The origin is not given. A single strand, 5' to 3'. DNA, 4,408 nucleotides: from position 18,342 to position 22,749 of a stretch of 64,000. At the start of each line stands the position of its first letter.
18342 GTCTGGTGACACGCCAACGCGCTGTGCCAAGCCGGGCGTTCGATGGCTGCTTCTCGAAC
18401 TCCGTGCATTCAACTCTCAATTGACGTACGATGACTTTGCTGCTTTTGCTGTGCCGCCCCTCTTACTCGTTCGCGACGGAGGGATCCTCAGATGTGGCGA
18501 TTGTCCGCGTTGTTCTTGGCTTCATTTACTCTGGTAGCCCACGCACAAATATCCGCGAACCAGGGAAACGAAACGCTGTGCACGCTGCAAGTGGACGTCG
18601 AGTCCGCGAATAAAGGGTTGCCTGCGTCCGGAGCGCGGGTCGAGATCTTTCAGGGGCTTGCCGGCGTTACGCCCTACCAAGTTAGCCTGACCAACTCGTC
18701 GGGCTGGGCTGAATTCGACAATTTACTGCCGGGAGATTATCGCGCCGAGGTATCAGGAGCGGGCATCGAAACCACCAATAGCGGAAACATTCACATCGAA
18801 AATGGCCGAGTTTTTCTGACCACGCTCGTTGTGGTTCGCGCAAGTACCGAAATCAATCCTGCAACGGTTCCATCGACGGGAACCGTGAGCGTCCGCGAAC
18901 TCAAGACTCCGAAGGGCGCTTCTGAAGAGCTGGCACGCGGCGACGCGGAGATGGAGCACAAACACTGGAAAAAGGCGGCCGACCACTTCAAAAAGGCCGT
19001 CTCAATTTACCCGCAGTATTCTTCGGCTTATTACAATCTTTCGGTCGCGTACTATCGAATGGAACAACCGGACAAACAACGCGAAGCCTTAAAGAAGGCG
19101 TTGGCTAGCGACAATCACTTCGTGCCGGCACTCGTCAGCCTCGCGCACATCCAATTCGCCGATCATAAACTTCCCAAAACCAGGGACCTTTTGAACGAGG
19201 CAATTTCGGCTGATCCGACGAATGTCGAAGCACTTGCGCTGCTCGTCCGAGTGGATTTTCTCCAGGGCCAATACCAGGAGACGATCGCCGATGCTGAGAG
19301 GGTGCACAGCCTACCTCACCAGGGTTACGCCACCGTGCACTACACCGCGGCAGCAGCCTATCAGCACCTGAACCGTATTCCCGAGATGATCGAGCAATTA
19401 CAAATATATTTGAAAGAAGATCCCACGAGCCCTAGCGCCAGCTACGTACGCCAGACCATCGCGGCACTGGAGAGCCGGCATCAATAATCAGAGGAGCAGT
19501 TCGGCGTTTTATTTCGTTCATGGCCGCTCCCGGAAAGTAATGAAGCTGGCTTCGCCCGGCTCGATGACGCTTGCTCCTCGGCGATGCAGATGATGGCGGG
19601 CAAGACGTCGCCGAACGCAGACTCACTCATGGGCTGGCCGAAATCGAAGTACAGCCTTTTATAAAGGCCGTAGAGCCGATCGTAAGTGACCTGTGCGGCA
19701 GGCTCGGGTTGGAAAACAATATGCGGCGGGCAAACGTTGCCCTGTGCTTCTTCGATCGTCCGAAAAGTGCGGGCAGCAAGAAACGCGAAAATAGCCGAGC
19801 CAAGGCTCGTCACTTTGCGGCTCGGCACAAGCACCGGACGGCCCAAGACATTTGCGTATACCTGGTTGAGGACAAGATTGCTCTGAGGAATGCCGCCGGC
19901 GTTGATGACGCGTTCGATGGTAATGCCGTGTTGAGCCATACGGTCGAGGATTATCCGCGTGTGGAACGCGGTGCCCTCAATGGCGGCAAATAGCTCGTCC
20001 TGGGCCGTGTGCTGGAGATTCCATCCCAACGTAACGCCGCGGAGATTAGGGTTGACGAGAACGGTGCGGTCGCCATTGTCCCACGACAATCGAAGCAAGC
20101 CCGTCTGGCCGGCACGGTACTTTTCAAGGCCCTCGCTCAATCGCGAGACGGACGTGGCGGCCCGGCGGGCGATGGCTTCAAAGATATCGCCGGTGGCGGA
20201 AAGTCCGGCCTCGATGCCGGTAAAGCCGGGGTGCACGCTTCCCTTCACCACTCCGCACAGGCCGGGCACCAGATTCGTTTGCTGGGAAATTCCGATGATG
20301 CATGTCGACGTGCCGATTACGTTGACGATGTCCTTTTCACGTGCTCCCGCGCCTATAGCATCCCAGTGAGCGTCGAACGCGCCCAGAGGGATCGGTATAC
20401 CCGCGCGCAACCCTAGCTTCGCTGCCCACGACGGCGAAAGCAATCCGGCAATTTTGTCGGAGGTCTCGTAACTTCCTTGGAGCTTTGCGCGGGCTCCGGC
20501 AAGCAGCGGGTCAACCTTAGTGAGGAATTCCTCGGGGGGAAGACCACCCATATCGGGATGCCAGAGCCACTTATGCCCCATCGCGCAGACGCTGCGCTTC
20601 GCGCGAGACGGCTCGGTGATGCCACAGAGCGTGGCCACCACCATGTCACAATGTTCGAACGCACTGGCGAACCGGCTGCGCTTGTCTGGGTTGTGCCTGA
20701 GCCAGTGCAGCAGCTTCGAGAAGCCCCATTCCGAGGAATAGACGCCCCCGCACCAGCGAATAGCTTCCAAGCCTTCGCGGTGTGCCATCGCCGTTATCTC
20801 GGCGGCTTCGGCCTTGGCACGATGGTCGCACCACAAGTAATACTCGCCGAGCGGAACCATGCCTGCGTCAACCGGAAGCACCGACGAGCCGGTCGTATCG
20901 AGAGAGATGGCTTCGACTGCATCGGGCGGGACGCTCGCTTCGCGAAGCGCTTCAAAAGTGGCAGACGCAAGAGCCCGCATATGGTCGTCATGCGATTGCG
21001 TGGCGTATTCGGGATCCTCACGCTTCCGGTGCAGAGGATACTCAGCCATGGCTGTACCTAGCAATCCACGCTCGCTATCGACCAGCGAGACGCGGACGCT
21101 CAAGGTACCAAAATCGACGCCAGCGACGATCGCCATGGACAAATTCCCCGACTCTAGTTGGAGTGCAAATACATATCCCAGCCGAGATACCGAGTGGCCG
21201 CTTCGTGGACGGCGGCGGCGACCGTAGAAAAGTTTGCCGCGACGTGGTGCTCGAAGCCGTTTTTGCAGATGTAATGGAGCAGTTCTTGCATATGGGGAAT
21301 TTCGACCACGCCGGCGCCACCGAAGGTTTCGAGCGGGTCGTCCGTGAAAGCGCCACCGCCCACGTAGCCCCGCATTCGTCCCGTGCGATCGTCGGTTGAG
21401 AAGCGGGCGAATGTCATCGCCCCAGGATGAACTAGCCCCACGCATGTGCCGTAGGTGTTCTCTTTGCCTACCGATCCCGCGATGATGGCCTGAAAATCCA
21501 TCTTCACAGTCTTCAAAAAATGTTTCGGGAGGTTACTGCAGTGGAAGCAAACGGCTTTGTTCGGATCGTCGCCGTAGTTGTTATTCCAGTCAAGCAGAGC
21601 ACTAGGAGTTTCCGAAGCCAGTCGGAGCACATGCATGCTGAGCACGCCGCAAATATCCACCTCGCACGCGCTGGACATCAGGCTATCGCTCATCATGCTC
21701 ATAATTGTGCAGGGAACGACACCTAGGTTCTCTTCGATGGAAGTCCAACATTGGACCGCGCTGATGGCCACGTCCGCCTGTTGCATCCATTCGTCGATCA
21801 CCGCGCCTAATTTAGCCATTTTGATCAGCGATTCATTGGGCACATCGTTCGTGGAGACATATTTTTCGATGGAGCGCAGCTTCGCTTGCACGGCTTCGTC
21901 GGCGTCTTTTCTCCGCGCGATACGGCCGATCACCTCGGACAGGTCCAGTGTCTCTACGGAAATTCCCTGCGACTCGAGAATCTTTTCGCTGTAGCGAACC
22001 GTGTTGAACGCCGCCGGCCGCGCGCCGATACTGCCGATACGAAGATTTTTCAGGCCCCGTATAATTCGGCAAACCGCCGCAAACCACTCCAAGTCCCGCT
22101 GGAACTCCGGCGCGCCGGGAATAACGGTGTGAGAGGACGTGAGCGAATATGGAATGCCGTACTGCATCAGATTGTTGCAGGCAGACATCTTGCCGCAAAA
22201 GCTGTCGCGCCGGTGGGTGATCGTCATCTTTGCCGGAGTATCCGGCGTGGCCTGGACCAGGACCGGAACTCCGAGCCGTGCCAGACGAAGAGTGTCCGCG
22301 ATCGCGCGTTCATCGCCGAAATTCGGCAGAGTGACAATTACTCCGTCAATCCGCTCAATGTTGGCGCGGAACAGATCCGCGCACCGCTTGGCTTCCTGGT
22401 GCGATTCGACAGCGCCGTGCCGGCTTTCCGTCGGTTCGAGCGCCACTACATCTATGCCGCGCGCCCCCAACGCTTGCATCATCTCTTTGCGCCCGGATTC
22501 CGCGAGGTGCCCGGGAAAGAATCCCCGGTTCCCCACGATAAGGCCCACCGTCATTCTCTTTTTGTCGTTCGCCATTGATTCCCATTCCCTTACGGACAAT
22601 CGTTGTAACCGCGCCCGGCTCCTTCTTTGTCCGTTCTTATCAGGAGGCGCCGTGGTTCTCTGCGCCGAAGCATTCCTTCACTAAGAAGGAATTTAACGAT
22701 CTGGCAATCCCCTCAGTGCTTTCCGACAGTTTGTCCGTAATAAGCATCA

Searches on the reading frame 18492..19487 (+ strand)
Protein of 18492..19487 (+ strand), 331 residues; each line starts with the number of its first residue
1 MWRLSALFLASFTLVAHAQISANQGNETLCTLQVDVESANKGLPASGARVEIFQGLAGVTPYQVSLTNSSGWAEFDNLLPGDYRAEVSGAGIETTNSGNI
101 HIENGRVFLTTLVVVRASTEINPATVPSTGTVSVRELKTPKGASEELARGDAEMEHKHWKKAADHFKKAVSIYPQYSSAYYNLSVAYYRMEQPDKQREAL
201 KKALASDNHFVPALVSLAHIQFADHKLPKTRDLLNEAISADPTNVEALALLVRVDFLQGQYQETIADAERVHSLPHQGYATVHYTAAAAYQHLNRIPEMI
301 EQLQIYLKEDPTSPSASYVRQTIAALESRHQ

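Call 6: search_protein_families(library=pfam, proteins=[window:18492-19487:+])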
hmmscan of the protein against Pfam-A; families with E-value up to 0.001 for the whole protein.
window:18492-19487:+ (331 aa): 15 families
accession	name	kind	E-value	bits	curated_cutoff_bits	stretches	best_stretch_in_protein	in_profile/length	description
PF14559.12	TPR_19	-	4e-14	53.1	25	1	155-209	3-57/68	Tetratricopeptide repeat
PF13428.12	TPR_14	-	2e-12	46.9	23.5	0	147-183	5-41/44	Tetratricopeptide repeat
PF07719.23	TPR_2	-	9.9e-12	44.5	27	1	148-176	6-34/34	Tetratricopeptide repeat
PF13431.12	TPR_17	-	3.6e-11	42.8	24.4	1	166-197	2-33/34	Tetratricopeptide repeat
PF00515.34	TPR_1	-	7.2e-09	35.5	27.8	0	149-176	7-34/34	Tetratricopeptide repeat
PF13620.12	CarboxypepD_reg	-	2.5e-07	31.4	32.3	1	32-107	2-74/82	Carboxypeptidase regulatory-like domain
PF23914.1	TPR_CcmH_CycH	-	6.4e-07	29.8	42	1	191-271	64-147/158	Cytochrome c-type biogenesis protein H TPR domain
PF25063.1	ARM_TT21_C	-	1.7e-06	28.5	35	1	154-314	32-198/209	Tetratricopeptide repeat protein 21 C-terminal ARM domain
PF13181.12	TPR_8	-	2.1e-06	27.8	25.7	0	178-208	2-32/34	Tetratricopeptide repeat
PF13432.12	TPR_16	-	3e-06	28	32.7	1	147-207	1-61/65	Tetratricopeptide repeat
PF13424.12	TPR_12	-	8.3e-06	26.3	30.1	0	158-205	18-73/77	Tetratricopeptide repeat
PF13414.12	TPR_11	-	1.4e-05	25.1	26.8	1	150-190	1-41/42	TPR repeat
PF13371.12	TPR_9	-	7.4e-05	23.1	35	0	260-323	10-72/73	Tetratricopeptide repeat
PF13174.12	TPR_6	-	9.1e-05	23.3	26.3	0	149-175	6-32/33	Tetratricopeptide repeat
PF12895.13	ANAPC3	-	0.00043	20.9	27.2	0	236-302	14-78/82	Anaphase-promoting complex, cyclosome, subunit 3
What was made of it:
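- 18492..19487 (+): CarboxypepD_reg plus TPR protein, the likely target of O3 in this clade. Pfam (call 6).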

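Call 29: search_protein_families(library=ncbifam, proteins=[window:18492-19487:+], max_evalue=0.00001)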
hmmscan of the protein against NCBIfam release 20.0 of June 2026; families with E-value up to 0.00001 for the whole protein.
window:18492-19487:+ (331 aa): 8 families
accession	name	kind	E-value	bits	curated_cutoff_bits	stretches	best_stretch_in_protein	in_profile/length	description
TIGR02917.1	PEP_TPR_lipo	equivalog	5.1e-14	51.1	312.2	1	176-321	124-268/899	XrtA/PEP-CTERM system TPR-repeat protein PrsT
TIGR02521.1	type_IV_pilW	equivalog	1.6e-13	50.7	154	1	156-263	112-221/234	type IV pilus biogenesis/stability protein PilW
NF040959.1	MamA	equivalog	7.6e-10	38.6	200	0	153-213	115-175/204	magnetosome protein MamA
NF008757.0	PRK11788.1-5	equivalog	2.2e-09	37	363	1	216-325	185-294/388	lipopolysaccharide assembly protein LapB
TIGR00540.1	TPR_hemY_coli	hypoth_equivalog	1.3e-07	30.7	142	0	188-271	128-212/385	heme biosynthesis-associated TPR protein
NF047558.1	TPR_END_plus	domain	3.5e-07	30.1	32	0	179-209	1-31/56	TPR end-of-group domain-containing protein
NF008756.0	PRK11788.1-4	equivalog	5.4e-07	29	474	0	218-311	187-280/389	lipopolysaccharide assembly protein LapB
NF033920.0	C39_PA2778_fam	equivalog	3.5e-06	26.6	150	0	140-206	187-253/255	PA2778 family cysteine peptidase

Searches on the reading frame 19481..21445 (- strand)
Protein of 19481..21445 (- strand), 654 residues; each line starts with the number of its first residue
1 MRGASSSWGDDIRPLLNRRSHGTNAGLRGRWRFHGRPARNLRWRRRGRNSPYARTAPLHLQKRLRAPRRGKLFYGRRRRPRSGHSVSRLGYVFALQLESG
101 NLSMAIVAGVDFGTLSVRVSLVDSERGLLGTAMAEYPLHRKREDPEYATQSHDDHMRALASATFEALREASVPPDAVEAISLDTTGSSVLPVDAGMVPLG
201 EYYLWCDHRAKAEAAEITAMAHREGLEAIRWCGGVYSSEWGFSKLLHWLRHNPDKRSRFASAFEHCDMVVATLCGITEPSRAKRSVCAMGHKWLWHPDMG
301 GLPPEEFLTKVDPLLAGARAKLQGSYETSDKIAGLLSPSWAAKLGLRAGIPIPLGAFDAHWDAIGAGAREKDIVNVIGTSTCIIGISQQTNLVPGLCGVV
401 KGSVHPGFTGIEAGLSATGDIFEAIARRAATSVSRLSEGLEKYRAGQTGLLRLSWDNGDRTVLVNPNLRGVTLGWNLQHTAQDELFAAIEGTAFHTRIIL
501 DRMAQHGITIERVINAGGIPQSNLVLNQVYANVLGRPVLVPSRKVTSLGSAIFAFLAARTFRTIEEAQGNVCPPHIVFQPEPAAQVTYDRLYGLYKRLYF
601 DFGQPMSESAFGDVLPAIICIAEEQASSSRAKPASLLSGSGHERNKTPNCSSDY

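Call 44: search_protein_families(library=pfam, proteins=[window:19481-21445:-], max_evalue=0.00001)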
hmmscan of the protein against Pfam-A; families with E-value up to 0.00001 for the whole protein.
window:19481-21445:- (654 aa): 2 families
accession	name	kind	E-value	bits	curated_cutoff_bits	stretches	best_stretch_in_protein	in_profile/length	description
PF02782.22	FGGY_C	-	7.3e-28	98.1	27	1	374-558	2-198/198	FGGY family of carbohydrate kinases, C-terminal domain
PF00370.27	FGGY_N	-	2.6e-18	67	28.8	1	107-269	2-160/245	FGGY family of carbohydrate kinases, N-terminal domain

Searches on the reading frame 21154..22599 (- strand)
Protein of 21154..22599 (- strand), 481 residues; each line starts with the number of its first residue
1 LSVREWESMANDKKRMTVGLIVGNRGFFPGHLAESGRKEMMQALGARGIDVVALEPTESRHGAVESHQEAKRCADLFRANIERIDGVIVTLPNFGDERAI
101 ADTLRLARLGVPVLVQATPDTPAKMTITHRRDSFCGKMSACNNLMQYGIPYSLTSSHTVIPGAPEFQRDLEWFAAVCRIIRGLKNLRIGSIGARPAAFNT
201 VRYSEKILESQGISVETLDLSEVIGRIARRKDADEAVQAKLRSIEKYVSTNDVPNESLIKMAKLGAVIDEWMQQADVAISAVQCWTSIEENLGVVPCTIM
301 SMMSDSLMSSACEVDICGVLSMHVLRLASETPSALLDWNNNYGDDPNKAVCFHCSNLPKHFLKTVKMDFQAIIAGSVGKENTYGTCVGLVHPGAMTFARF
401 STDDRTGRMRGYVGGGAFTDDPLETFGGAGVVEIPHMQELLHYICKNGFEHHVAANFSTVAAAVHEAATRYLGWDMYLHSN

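Call 44: search_protein_families(library=pfam, proteins=[window:21154-22599:-], max_evalue=0.00001)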
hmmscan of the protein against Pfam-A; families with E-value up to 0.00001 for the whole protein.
window:21154-22599:- (481 aa): 1 family
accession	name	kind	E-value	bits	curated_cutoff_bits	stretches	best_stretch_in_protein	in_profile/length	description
PF02952.23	Fucose_iso_C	-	4.7e-29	101.3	29.3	1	351-476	1-139/143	L-fucose isomerase, C-terminal domain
